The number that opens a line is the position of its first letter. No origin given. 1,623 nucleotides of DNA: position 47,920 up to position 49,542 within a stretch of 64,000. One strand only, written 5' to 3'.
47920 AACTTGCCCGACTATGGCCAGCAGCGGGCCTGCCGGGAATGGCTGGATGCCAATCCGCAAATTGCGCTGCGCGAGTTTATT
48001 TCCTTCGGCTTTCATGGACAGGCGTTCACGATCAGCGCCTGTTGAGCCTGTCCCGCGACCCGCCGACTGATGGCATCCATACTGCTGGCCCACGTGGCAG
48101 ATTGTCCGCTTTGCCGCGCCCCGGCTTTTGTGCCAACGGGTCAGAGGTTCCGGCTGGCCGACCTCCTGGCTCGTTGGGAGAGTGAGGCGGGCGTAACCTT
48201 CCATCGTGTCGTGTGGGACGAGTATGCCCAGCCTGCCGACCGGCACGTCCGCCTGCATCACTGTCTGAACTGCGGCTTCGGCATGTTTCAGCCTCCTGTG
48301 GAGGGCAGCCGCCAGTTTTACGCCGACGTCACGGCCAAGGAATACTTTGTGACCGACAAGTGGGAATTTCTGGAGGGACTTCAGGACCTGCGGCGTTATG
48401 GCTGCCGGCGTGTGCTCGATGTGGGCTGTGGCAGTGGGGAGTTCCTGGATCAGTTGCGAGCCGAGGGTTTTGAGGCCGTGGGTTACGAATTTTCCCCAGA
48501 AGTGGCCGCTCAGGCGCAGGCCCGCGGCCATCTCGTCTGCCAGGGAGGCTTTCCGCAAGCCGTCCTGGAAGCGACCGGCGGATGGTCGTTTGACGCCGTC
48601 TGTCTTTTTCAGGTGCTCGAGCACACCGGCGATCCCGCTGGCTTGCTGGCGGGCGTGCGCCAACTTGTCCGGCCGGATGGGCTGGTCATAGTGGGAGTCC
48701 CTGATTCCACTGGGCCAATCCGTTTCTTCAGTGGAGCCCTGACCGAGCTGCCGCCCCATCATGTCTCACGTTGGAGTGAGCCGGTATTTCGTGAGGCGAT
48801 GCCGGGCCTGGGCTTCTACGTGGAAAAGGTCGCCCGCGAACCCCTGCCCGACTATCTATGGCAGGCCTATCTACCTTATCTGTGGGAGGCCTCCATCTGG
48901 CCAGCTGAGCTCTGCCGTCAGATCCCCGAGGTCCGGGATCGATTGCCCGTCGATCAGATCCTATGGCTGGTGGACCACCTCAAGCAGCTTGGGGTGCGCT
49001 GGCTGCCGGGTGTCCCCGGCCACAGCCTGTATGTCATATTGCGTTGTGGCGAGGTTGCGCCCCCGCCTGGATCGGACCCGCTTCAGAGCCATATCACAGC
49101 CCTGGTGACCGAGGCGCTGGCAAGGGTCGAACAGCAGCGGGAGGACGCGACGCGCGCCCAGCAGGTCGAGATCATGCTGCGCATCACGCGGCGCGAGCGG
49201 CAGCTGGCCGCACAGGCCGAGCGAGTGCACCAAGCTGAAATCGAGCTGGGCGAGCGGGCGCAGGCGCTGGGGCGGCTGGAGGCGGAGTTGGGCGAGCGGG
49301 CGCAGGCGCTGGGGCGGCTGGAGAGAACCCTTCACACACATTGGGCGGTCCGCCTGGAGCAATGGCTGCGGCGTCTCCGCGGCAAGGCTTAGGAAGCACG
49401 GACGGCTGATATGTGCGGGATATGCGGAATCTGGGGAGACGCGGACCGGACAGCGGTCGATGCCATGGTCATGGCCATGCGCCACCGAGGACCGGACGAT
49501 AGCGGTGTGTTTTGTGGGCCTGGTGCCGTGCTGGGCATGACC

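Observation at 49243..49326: Recent in-frame 42-nt tandem duplication inside the coiled-coil tail of a putative glycan chain-terminating methyltransferase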

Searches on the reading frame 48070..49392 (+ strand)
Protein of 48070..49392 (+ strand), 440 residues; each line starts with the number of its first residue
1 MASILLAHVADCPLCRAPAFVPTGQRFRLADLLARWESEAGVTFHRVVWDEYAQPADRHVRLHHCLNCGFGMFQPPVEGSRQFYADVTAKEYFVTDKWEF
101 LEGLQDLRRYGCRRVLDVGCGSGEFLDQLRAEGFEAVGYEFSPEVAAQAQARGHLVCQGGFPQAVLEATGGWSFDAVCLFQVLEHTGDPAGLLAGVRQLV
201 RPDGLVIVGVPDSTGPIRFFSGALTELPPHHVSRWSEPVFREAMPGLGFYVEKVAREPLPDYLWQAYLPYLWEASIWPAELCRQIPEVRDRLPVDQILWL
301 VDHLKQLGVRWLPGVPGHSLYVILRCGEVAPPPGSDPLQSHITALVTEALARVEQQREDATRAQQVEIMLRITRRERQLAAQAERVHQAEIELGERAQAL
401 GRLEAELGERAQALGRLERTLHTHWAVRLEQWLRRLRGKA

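Call 7: search_protein_families(library=pfam, proteins=[window:48070-49392:+], max_evalue=0.01)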
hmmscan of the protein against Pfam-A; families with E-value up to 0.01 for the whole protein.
window:48070-49392:+ (440 aa): 8 families
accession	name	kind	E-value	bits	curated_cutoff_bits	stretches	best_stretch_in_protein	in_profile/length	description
PF13489.12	Methyltransf_23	-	4.7e-20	72.4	27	1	113-253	24-163/164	Methyltransferase domain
PF08242.18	Methyltransf_12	-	1e-14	55.4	30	1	116-205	1-97/98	Methyltransferase domain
PF08241.18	Methyltransf_11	-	2.5e-13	50.9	21.2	1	116-208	1-95/95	Methyltransferase domain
PF13649.12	Methyltransf_25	-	1.4e-10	42.1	27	1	115-204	1-97/97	Methyltransferase domain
PF13847.12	Methyltransf_31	-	5.3e-10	39.6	27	1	114-237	6-127/145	Methyltransferase domain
PF07021.18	MetW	-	2.6e-09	37.5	21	1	113-196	15-98/193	Methionine biosynthesis protein MetW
PF08003.17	Methyltransf_9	-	0.00058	19.4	23.8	1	91-208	97-217/315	Protein of unknown function (DUF1698)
PF05219.18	DREV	-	0.0023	17.5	26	1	112-209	95-187/265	DREV methyltransferase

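Call 8: search_protein_families(library=ncbifam, proteins=[window:48070-49392:+], max_evalue=0.01)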
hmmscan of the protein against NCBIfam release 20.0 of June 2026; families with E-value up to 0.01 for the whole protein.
window:48070-49392:+ (440 aa): 12 families
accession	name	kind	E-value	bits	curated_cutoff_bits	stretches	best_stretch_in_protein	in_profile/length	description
NF045667.1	MTase_DVU1556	equivalog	1.6e-09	37.6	155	1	111-208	22-119/213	DVU_1556 family methyltransferase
TIGR01983.1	UbiG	equivalog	3e-08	33.2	102.95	1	112-208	50-151/228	bifunctional 2-polyprenyl-6-hydroxyphenol methylase/3-demethylubiquinol 3-O-methyltransferase UbiG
TIGR02081.1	metW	equivalog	3.5e-08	33.2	189.5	1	114-195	16-97/194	methionine biosynthesis protein MetW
TIGR00452.1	TIGR00452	equivalog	1.9e-06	27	275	1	74-207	82-218/316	tRNA 5-methoxyuridine(34)/uridine 5-oxyacetic acid(34) synthase CmoB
NF011650.0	PRK15068.1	equivalog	5.8e-05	22.1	209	1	97-208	110-225/324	tRNA 5-methoxyuridine(34)/uridine 5-oxyacetic acid(34) synthase CmoB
NF043040.1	corrin_prot_MT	hypoth_equivalog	7.1e-05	22.3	180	1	113-153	43-83/216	corrinoid protein-associated methyltransferase CpaM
TIGR04345.1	ovoA_Cterm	equivalog_domain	0.00024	20.7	170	0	173-210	134-171/242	putative 4-mercaptohistidine N1-methyltransferase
NF051855.1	GlySarMtaseBact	equivalog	0.00044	20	350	1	104-153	46-95/259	glycine/sarcosine N-methyltransferase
TIGR02021.1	BchM-ChlM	equivalog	0.00065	19.2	158.9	1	110-185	53-130/218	magnesium protoporphyrin IX methyltransferase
TIGR02072.1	BioC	equivalog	0.00067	19.5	184.95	1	100-208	23-132/244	malonyl-ACP O-methyltransferase BioC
TIGR04074.1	bacter_Hen1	equivalog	0.0012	17.4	340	1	105-158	276-331/462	3' terminal RNA ribose 2'-O-methyltransferase Hen1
NF041820.1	daptide_MTase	equivalog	0.0029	17.1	175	1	96-148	22-73/243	daptide-type RiPP biosynthesis methyltransferase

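Call 9: find_homologous_proteins(query=window:48070-49389:+, max_evalue=0.001)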
Query window:48070-49389:+ (440 aa): 127 proteins with E <= 0.001 among 8000 candidates; the best 120 are listed.
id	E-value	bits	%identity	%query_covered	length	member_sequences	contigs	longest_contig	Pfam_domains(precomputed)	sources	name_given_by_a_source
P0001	0.0e+0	1017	100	100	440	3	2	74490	PF07021.19,PF13847.13,PF13489.13,PF13649.13,PF08241.19,PF08242.19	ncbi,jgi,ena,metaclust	metaclust:\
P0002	3.9e-115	404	53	71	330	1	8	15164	PF07021.19,PF13847.13,PF13489.13,PF13649.13,PF08241.19,PF08242.19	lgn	-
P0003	5.9e-108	380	40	95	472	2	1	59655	PF07021.19,PF13847.13,PF13489.13,PF08003.18,PF13649.13,PF27881.1,PF08241.19,PF08242.19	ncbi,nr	ncbi:MAG: methyltransferase domain-containing protein [Nitrospirae bacterium]|nr:methyltransferase d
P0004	7.1e-107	376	51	73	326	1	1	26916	PF07021.19,PF13847.13,PF13489.13,PF13649.13,PF08241.19,PF08242.19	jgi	jgi:SAM-dependent methyltransferase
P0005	7.7e-106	373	45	90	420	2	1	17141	PF07021.19,PF13847.13,PF13489.13,PF13649.13,PF08241.19,PF08242.19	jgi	jgi:SAM-dependent methyltransferase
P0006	5.1e-104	367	53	71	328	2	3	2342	PF07021.19,PF13847.13,PF13489.13,PF13649.13,PF08241.19,PF08242.19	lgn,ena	-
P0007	1.4e-99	352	43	73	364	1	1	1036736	PF07021.19,PF13847.13,PF13489.13,PF13649.13,PF08241.19,PF08242.19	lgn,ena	-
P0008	4.1e-95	338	47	73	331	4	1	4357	PF07021.19,PF13847.13,PF13489.13,PF08003.18,PF13649.13,PF08241.19,PF08242.19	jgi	-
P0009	2.6e-92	328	49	73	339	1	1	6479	PF13847.13,PF13489.13,PF13649.13,PF08241.19,PF08242.19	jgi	jgi:SAM-dependent methyltransferase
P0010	3.3e-90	321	45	74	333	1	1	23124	PF13847.13,PF13489.13,PF13649.13,PF08241.19,PF08242.19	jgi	jgi:SAM-dependent methyltransferase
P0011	1.5e-89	319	47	72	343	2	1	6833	PF07021.19,PF13847.13,PF13489.13,PF13649.13,PF08241.19,PF08242.19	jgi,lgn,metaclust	metaclust:\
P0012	2.5e-89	318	39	98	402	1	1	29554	PF07021.19,PF13847.13,PF13489.13,PF13649.13,PF05219.18,PF08241.19,PF08242.19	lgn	-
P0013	2.0e-88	315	44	73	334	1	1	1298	PF07021.19,PF13847.13,PF13489.13,PF13649.13,PF08241.19,PF08242.19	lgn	-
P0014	6.7e-88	314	46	72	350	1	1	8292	PF13847.13,PF13489.13,PF13649.13,PF08241.19,PF08242.19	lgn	-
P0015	5.9e-87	311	43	72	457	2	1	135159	PF13847.13,PF13489.13,PF13649.13,PF08241.19,PF08242.19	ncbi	-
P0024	4.3e-78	281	43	71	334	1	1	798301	PF07021.19,PF13847.13,PF13489.13,PF08003.18,PF13649.13,PF08241.19,PF08242.19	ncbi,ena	-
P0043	1.0e-65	241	42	71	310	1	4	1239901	PF07021.19,PF13847.13,PF13489.13,PF08003.18,PF13649.13,PF05219.18,PF08241.19,PF08242.19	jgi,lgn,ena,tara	tara:strand:+ start:11481 stop:12413 length:933 start_codon:yes stop_codon:yes gene_type:complete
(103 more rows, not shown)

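Call 10: search_solved_structures(query=window:48070-49389:+, max_evalue=1, show_alignments=2)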
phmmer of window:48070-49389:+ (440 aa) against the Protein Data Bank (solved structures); distinct sequences matched with E-value up to 1: 71 (the best 60 are shown).
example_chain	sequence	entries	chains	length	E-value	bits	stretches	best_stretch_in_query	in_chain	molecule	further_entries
3dli_A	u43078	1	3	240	8.1e-08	34.8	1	110-191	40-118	methyltransferase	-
3cc8_A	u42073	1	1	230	9.1e-08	34.7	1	112-213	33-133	Putative methyltransferase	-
4kdr_A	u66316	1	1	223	2.9e-07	33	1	113-221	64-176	3-demethylubiquinone-9 3-methyltransferase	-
5dpm_A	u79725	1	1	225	3e-07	33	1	113-221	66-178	Ubiquinone biosynthesis O-methyltransferase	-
5bsz_A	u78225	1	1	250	4.1e-07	32.5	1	100-209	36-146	N-methyltransferase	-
4kdc_A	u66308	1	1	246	1.2e-06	31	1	113-212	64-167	3-demethylubiquinone-9 3-methyltransferase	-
7pd7_A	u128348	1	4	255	5.8e-06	28.7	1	104-211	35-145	Methyltransferase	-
7qcb_A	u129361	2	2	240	1.2e-05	27.7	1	115-209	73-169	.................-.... 27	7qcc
3e8s_A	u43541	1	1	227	1.3e-05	27.5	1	113-208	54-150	Putative SAM Dependent Methyltransferase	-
2gs9_A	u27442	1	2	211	3.4e-05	26.2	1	113-218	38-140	Hypothetical protein TT1324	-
5f8c_A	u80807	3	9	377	0.0001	24.6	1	100-208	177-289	Methyltransferase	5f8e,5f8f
3l8d_A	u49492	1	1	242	0.00015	24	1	114-215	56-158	Methyltransferase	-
9khp_A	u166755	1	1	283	0.00022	23.5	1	112-180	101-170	Class I SAM-dependent methyltransferase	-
9klx_A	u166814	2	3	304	0.00025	23.3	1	112-180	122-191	Class I SAM-dependent methyltransferase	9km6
1d2g_A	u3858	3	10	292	0.00063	22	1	103-208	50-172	GLYCINE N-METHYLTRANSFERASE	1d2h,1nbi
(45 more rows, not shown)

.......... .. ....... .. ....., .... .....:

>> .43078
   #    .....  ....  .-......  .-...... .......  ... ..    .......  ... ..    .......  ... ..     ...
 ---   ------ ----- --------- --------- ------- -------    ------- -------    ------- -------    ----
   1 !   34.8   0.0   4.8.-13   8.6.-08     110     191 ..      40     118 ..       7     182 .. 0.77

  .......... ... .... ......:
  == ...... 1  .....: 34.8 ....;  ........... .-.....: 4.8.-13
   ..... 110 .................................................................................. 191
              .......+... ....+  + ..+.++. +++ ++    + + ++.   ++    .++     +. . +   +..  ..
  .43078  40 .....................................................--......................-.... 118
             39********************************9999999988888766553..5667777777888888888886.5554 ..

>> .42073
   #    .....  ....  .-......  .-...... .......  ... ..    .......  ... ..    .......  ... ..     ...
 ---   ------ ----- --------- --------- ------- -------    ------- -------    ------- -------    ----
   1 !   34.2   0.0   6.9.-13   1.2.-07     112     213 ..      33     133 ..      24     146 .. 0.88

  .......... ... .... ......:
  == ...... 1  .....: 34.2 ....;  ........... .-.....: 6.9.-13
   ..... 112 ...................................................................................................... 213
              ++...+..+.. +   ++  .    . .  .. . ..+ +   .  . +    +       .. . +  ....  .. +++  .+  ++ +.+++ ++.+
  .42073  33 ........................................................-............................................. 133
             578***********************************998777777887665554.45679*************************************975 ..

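Call 11: list_cluster_members(proteins=[P0001])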
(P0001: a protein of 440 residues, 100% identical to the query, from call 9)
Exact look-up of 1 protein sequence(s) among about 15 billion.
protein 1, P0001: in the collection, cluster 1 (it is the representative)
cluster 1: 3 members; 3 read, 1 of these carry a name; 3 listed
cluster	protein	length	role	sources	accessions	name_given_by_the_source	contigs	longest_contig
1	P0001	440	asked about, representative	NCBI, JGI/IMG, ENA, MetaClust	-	\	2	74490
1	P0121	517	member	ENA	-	-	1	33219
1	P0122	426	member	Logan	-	-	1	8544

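Call 15: find_encoding_contigs(protein=P0122, flank=10000, max_places=6)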
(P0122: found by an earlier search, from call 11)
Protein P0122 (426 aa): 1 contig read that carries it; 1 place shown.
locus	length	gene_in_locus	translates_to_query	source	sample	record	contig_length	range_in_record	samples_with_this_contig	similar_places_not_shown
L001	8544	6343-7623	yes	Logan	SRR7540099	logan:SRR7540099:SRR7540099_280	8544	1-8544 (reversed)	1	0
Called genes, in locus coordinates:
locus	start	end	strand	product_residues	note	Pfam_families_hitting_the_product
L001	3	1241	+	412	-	?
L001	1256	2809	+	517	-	PF00953:Glycos_transf_4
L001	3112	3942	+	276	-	PF01061:ABC2_membrane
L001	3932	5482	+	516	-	PF00005:ABC_tran, PF13304:AAA_21 (faint), PF14524:Wzt_C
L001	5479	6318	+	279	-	PF05711:TylF, PF13578:Methyltransf_24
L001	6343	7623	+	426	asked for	PF13489:Methyltransf_23, PF07021:MetW, PF08241:Methyltransf_11, PF08242:Methyltransf_12, PF13649:Methyltransf_25, PF13847:Methyltransf_31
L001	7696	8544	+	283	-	?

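Call 16: find_encoding_contigs(protein=P0121, flank=10000, max_places=6)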
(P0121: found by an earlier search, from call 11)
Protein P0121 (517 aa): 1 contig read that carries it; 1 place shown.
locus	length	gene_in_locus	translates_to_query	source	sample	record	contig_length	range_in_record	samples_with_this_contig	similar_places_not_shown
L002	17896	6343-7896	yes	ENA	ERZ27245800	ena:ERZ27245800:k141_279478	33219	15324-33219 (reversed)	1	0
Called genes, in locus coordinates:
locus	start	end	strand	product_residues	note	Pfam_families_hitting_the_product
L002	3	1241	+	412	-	?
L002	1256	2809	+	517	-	PF00953:Glycos_transf_4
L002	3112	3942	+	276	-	PF01061:ABC2_membrane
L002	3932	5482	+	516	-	PF00005:ABC_tran, PF13304:AAA_21 (faint), PF14524:Wzt_C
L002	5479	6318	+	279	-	PF05711:TylF, PF13578:Methyltransf_24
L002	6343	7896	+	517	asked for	PF13489:Methyltransf_23, PF07021:MetW, PF13847:Methyltransf_31, PF08241:Methyltransf_11, PF08242:Methyltransf_12, PF13649:Methyltransf_25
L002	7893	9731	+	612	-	PF13522:GATase_6, PF13537:GATase_7, PF00733:Asn_synthase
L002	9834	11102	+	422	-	PF13692:Glyco_trans_1_4, PF00534:Glycos_transf_1, PF13524:Glyco_trans_1_2 (weak)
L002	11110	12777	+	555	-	PF00535:Glycos_transf_2, PF10111:Glyco_tranf_2_2, PF13641:Glyco_tranf_2_3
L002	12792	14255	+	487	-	PF13439:Glyco_transf_4, PF00534:Glycos_transf_1, PF13692:Glyco_trans_1_4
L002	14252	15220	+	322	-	PF00535:Glycos_transf_2, PF10111:Glyco_tranf_2_2 (weak), PF13641:Glyco_tranf_2_3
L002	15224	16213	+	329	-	PF00535:Glycos_transf_2, PF10111:Glyco_tranf_2_2, PF13506:Glyco_transf_21 (weak), PF13641:Glyco_tranf_2_3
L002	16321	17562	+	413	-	-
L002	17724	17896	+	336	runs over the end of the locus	PF13578:Methyltransf_24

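Call 17: find_encoding_contigs(protein=P0001, flank=10000, max_places=6)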
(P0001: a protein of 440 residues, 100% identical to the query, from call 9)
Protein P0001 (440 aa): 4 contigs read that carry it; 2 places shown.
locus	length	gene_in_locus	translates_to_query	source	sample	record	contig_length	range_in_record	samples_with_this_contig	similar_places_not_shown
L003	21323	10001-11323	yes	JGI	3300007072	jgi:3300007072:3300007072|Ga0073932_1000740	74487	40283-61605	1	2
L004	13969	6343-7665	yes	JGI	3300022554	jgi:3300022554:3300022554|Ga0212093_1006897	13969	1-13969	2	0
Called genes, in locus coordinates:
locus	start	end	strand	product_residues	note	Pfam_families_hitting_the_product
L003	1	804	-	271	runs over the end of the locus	PF00528:BPD_transp_1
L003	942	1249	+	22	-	-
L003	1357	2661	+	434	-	PF03721:UDPG_MGDP_dh_N, PF03446:NAD_binding_2, PF00984:UDPG_MGDP_dh, PF03720:UDPG_MGDP_dh_C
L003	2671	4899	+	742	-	-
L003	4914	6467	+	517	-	PF00953:Glycos_transf_4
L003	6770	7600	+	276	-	PF01061:ABC2_membrane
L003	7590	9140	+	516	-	PF00005:ABC_tran, PF13304:AAA_21 (faint), PF14524:Wzt_C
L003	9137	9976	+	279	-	PF05711:TylF, PF13578:Methyltransf_24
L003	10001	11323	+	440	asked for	PF13489:Methyltransf_23, PF07021:MetW, PF08241:Methyltransf_11, PF08242:Methyltransf_12, PF13649:Methyltransf_25, PF13847:Methyltransf_31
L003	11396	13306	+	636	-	PF13522:GATase_6, PF13537:GATase_7, PF00733:Asn_synthase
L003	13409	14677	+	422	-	PF13692:Glyco_trans_1_4, PF00534:Glycos_transf_1, PF13524:Glyco_trans_1_2 (weak)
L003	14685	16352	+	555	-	PF00535:Glycos_transf_2, PF10111:Glyco_tranf_2_2, PF13641:Glyco_tranf_2_3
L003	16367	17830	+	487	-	PF13439:Glyco_transf_4, PF00534:Glycos_transf_1, PF13692:Glyco_trans_1_4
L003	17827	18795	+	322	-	PF00535:Glycos_transf_2, PF10111:Glyco_tranf_2_2 (weak), PF13641:Glyco_tranf_2_3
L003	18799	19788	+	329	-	PF00535:Glycos_transf_2, PF10111:Glyco_tranf_2_2, PF13506:Glyco_transf_21 (weak), PF13641:Glyco_tranf_2_3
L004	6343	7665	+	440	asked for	PF13489:Methyltransf_23, PF07021:MetW, PF08241:Methyltransf_11, PF08242:Methyltransf_12, PF13649:Methyltransf_25, PF13847:Methyltransf_31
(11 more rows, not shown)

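Call 27: find_encoding_contigs(protein=P0003, flank=8000, max_places=2)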
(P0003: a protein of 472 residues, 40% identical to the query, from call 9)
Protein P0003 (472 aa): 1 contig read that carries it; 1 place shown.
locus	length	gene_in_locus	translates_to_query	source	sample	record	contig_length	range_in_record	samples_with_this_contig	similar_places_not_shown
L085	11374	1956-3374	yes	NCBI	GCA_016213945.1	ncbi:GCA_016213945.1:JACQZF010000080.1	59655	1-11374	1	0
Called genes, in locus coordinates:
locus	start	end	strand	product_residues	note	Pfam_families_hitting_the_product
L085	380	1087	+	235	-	-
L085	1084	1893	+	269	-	PF05711:TylF, PF13578:Methyltransf_24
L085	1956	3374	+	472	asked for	PF08003:Methyltransf_9 (weak), PF07021:MetW (weak), PF13489:Methyltransf_23, PF08241:Methyltransf_11, PF08242:Methyltransf_12, PF13649:Methyltransf_25, PF13847:Methyltransf_31, PF27881:CRWN_N (weak)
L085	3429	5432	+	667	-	PF13522:GATase_6, PF13537:GATase_7, PF00733:Asn_synthase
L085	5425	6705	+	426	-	PF13692:Glyco_trans_1_4, PF13524:Glyco_trans_1_2 (weak), PF00534:Glycos_transf_1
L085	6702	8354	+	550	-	PF00535:Glycos_transf_2, PF10111:Glyco_tranf_2_2, PF13641:Glyco_tranf_2_3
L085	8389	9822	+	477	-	PF13439:Glyco_transf_4 (weak), PF00534:Glycos_transf_1, PF13692:Glyco_trans_1_4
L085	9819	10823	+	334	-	PF13578:Methyltransf_24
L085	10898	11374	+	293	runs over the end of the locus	PF01370:Epimerase, PF04321:RmlD_sub_bind, PF16363:GDP_Man_Dehyd (faint)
